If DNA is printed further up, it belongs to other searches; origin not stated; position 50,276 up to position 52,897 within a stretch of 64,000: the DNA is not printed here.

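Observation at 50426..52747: Intronless class C GPCR nested in the UBR3-like gene on the same strand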

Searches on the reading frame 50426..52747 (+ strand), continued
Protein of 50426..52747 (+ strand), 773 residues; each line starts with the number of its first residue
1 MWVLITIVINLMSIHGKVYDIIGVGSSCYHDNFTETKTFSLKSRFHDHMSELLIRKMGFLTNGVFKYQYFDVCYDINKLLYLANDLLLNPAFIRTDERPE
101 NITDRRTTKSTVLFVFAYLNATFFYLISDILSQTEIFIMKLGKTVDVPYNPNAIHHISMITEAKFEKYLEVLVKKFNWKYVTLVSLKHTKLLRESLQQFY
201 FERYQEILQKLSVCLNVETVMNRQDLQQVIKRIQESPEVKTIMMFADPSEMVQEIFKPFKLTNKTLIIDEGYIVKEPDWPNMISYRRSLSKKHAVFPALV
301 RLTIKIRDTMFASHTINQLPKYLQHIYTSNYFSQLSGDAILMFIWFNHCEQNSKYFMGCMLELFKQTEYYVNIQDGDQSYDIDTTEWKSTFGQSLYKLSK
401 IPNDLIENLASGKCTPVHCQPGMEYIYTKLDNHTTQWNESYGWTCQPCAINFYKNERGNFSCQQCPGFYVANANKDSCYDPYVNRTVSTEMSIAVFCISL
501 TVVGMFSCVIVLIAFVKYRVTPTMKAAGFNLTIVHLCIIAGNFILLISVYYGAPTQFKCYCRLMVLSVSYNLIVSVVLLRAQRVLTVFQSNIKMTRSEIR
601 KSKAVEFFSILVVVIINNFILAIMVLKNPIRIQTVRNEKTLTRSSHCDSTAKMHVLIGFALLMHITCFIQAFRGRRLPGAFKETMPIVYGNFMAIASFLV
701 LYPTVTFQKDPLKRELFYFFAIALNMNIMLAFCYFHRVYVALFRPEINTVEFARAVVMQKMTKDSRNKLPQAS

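Call 58: predict_structure(alignment_id=A1)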
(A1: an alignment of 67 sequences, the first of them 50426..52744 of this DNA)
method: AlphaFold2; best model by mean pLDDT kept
length: 773 residues; sequences in the alignment: 67
mean_pLDDT: 83.0   pTM: 0.62
mean pLDDT of the five models: 83.0, 81.5, 81.3, 81.0, 80.5
residues with pLDDT >= 90: 436; 70-90: 153; 50-70: 129; < 50: 55
segments of 3 or more residues with pLDDT < 50: 12-15, 272-279, 299-313, 365-373, 378-392
pLDDT, mean of each block of 10 residues (from residue 1): 69 61 94 81 87 78 87 96 94 72 65 92 93 89 68 64 75 88 84 69 92 95 92 91 85 77 77 46 56 50 39 52 56 64 61 61 48 49 38 59 75 88 97 95 97 97 97 97 97 98 98 97 93 97 98 98 98 96 90 91 94 97 98 97 97 97 97 87 90 98 95 97 98 96 95 91 88 58
secondary structure, 60 per line:
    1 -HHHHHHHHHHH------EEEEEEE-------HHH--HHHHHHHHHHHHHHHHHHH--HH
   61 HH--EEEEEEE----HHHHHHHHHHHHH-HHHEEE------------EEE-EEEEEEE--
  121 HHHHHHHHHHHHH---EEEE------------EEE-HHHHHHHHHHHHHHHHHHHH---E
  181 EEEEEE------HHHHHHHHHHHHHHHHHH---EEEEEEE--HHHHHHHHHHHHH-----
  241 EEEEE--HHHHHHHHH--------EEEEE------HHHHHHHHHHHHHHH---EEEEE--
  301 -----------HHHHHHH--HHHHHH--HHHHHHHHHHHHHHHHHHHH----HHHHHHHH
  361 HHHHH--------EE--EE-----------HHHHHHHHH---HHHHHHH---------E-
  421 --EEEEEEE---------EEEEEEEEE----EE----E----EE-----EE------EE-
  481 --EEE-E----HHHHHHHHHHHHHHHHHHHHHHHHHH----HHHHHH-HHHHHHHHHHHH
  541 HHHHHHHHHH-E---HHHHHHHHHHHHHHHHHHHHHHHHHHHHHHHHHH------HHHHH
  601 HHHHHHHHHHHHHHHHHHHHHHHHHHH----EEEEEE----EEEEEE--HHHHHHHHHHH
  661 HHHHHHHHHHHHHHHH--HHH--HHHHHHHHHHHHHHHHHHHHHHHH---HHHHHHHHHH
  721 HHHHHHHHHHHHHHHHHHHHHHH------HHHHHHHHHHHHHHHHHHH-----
elements in order (helices of 4 or more, strands of 3 or more residues): H2-12 E19-25 H38-56 H59-62 E65-71 H76-88 E93-95 E108-110 E112-118 H121-133 E137-140 E153-155 H157-176 E180-186 H193-210 E214-220 H223-235 E241-245 H248-256 E265-269 H276-290 E294-298 H312-318 H321-326 H329-348 H353-365 H391-399 H403-409 E423-429 E439-447 E483-485 H492-517 H522-527 H529-550 H556-589 H596-627 E632-637 E642-647 H650-676 H684-707 H711-743 H750-768
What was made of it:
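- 50474..51661 (+): Compact Venus-flytrap-like extracellular domain, aa 17-412. The first half is recognisable. The second half (aa 271-412) is hypervariable across the family. The AlphaFold model shows an alternating strand/helix pattern, with pLDDT 70-95 for aa 17-265 and below 60 for aa 270-400 (call 58).
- On Class C (glutamate-family) GPCR: The second half, aa 270-400, is low-confidence (call 58).
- Tried and rejected: The 67-sequence alignment worked (call 58).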

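Call 60: fold_search(model_id=the predicted structure, library=pdb)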
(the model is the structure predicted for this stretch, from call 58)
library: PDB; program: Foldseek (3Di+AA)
matches with E <= 10: 1356; with E <= 0.001: 304
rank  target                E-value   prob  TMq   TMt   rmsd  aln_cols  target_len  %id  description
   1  8szg_A                1.3e-25  1.00  0.40  0.38  22.4       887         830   15  Cryo-EM structure of cinacalcet-bound human calcium-sensing receptor CaSR-Gq complex in lipid nanodiscs (released 2024-02-07)
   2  9avl_Q                8.9e-25  1.00  0.38  0.36  22.0       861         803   15  Structure of human calcium-sensing receptor in complex with Gi3 protein in nanodiscs (released 2024-04-17)
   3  9ayf_R                9.8e-25  1.00  0.38  0.36  22.6       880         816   15  Structure of human calcium-sensing receptor in complex with Gi1 (miniGi1) protein in detergent (released 2024-04-17)
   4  9axf_R                1.0e-24  1.00  0.39  0.37  22.1       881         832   15  Structure of human calcium-sensing receptor in complex with chimeric Gq (miniGisq) protein in detergent (released 2024-04-17)
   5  8szh_A                1.4e-24  1.00  0.38  0.35  22.4       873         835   15  Cryo-EM structure of cinacalcet-bound human calcium-sensing receptor CaSR-Gi complex in lipid nanodiscs (released 2024-02-07)
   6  8szh_B                1.4e-24  1.00  0.38  0.36  22.6       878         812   15  Cryo-EM structure of cinacalcet-bound human calcium-sensing receptor CaSR-Gi complex in lipid nanodiscs (released 2024-02-07)
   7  9avl_R                1.7e-24  1.00  0.38  0.36  22.6       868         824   16  Structure of human calcium-sensing receptor in complex with Gi3 protein in nanodiscs (released 2024-04-17)
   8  8szi_A                2.1e-24  1.00  0.39  0.36  22.4       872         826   15  Cryo-EM structure of PAM-free human calcium-sensing receptor CaSR-Gi complex in lipid nanodiscs (released 2024-02-07)
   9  9asb_Q                2.1e-24  1.00  0.37  0.36  21.7       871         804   15  Structure of human calcium-sensing receptor in complex with chimeric Gq (miniGisq) protein in nanodiscs (released 2024-04-17)
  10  9asb_R                5.0e-24  1.00  0.38  0.36  21.7       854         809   15  Structure of human calcium-sensing receptor in complex with chimeric Gq (miniGisq) protein in nanodiscs (released 2024-04-17)
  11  9avg_Q                7.7e-24  1.00  0.38  0.37  21.7       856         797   15  Structure of human calcium-sensing receptor in complex with chimeric Gs (miniGis) protein in nanodiscs (released 2024-04-17)
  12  8szi_B                2.2e-23  1.00  0.38  0.37  22.6       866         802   15  Cryo-EM structure of PAM-free human calcium-sensing receptor CaSR-Gi complex in lipid nanodiscs (released 2024-02-07)
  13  9avg_R                2.7e-23  1.00  0.36  0.36  22.0       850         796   15  Structure of human calcium-sensing receptor in complex with chimeric Gs (miniGis) protein in nanodiscs (released 2024-04-17)
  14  8wpu_A                2.7e-23  1.00  0.36  0.35  22.0       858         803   15  Human calcium-sensing receptor(CaSR) bound to cinacalcet in complex with Gq protein (released 2023-11-22)
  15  8wpu_B                3.1e-23  1.00  0.37  0.36  21.7       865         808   14  Human calcium-sensing receptor(CaSR) bound to cinacalcet in complex with Gq protein (released 2023-11-22)
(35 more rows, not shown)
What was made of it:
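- On Class C (glutamate-family) GPCR: Foldseek aligns the full length (call 60).
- Foldseek's top hits are full-length CaSR, TAS1R2 and mGlu at about 1e-25 (calls 58, 60).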

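Call 67: find_encoding_contigs(protein=P0124, flank=10000, max_places=2)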
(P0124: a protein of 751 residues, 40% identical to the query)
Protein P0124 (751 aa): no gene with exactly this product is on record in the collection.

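Call 68: find_encoding_contigs(protein=P0134, flank=10000, max_places=2)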
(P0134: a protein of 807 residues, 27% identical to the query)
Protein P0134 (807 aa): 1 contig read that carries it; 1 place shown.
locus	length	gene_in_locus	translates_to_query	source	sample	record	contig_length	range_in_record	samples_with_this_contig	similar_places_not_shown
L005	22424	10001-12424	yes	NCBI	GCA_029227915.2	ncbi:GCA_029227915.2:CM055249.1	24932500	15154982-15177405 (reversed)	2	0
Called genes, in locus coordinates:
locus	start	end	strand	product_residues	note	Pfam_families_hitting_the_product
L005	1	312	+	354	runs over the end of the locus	PF00147:Fibrinogen_C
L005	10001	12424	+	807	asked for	PF00003:7tm_3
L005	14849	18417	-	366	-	PF00169:PH (weak)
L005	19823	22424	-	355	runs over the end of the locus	PF00169:PH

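Call 71: find_related_loci(query=A3, collection=metagenome_contigs, flank=10000)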
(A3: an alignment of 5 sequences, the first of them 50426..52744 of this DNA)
Query A3 (773 aa) in metagenome_contigs; peptide patterns used: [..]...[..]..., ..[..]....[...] (x = any residue, [..] = any of these).
224 stretches matched a pattern, but none encodes a relative of the query by tblastn (E <= 1e-3).
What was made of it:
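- Tried and rejected: With the 5-sequence alignment it found no relatives in JGI metagenome contigs (call 71).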

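Call 77: list_cluster_members(proteins=[P0145, P0155, P0165, P0172, P0181, P0190, P0200, P0210, P0220, P0267])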
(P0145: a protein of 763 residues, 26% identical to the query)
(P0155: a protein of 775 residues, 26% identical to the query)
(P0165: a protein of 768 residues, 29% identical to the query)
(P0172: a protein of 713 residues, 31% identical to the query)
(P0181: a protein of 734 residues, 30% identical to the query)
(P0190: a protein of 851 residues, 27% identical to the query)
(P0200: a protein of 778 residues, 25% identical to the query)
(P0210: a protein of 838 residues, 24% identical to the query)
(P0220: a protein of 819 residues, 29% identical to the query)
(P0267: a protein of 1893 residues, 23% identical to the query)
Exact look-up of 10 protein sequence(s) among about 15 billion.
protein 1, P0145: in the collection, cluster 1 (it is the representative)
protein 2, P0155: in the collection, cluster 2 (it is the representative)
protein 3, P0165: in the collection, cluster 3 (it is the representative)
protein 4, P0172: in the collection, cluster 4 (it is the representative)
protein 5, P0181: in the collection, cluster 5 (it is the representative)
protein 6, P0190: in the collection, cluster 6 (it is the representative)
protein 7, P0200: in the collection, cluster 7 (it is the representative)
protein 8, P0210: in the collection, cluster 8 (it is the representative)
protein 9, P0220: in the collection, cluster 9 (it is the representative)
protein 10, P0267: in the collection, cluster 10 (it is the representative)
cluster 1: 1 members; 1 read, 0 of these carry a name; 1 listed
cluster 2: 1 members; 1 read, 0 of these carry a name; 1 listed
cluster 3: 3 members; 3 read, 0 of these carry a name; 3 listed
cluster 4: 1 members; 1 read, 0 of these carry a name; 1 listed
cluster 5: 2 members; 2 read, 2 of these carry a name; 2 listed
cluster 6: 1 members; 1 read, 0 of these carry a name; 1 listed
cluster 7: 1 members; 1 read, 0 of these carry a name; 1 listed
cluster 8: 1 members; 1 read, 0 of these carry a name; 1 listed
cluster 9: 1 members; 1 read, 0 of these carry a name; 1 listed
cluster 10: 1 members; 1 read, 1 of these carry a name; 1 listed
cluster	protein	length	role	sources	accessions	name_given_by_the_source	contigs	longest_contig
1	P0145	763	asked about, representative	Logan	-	-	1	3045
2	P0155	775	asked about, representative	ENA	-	-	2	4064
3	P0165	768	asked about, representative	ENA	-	-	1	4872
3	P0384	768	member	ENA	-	-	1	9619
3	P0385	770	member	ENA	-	-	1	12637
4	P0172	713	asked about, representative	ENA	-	-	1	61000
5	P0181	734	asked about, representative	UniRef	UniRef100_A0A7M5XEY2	G-protein coupled receptors family 3 profile domain-containing protein n=1 Tax=Clytia ...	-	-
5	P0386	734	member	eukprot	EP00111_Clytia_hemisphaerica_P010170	TCONS_00029724-protein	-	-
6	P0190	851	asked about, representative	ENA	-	-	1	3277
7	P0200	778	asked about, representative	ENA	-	-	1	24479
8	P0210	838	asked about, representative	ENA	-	-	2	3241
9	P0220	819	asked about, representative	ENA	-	-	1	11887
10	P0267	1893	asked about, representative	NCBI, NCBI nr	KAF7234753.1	hypothetical protein EYD10_18296 [Varanus komodoensis]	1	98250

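Call 79: search_protein_families(library=pfam, proteins=[L004:13484-15925:-], max_evalue=0.1)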
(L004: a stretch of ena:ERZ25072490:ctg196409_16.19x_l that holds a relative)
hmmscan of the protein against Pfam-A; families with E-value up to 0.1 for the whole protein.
L004:13484-15925:- (814 aa): 2 families
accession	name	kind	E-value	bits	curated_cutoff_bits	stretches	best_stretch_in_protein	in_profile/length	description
PF00003.28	7tm_3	-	1.5e-27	97.3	33.5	1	529-776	2-248/251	7 transmembrane sweet-taste receptor of 3 GCPR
PF07699.19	Ephrin_rec_like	-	0.00025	21.2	23.1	1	484-515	9-39/48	Tyrosine-protein kinase ephrin type A/B receptor-like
